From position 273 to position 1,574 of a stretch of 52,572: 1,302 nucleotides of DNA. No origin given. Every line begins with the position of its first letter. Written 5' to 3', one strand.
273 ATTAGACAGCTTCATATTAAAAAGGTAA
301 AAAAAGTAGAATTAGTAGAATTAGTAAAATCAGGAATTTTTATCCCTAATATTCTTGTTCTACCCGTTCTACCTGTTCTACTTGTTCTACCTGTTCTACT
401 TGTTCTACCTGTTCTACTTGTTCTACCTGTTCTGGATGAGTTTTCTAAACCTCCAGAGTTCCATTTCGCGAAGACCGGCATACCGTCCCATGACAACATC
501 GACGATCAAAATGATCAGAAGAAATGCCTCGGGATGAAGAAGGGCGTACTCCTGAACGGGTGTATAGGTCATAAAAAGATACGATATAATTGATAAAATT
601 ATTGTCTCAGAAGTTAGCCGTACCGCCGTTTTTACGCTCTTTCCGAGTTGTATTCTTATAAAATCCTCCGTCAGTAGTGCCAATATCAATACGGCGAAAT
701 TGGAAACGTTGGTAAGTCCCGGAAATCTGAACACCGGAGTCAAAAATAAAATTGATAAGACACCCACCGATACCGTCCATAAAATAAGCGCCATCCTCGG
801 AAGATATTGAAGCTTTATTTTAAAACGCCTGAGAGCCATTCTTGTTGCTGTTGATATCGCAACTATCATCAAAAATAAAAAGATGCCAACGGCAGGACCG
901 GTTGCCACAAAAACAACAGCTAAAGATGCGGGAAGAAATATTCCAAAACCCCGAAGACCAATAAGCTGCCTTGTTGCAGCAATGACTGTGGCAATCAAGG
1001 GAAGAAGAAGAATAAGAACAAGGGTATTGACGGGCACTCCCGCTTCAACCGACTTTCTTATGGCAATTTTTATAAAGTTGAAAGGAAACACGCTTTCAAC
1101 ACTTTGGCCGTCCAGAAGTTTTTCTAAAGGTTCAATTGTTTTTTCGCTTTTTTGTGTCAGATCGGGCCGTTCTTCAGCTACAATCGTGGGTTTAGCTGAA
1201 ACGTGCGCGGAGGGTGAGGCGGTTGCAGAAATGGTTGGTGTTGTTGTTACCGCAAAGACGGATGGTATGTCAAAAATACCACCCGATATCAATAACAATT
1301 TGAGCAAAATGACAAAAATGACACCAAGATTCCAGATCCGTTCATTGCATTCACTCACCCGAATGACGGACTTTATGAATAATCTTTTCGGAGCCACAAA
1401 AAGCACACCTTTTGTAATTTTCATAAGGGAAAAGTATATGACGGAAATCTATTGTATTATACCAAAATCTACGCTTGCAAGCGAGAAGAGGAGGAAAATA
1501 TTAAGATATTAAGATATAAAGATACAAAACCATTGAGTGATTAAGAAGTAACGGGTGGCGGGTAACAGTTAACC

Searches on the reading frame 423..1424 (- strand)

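Call 10: search_protein_families(library=pfam, proteins=[window:423-1424:-], max_evalue=0.001)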
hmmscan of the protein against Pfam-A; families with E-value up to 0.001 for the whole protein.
window:423-1424:- (333 aa): 1 family
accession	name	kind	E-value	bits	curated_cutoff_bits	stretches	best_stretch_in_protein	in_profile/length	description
PF14402.11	7TM_transglut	-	1.6e-23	83.9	25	1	135-329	56-247/248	7 transmembrane helices usually fused to an inactive transglutaminase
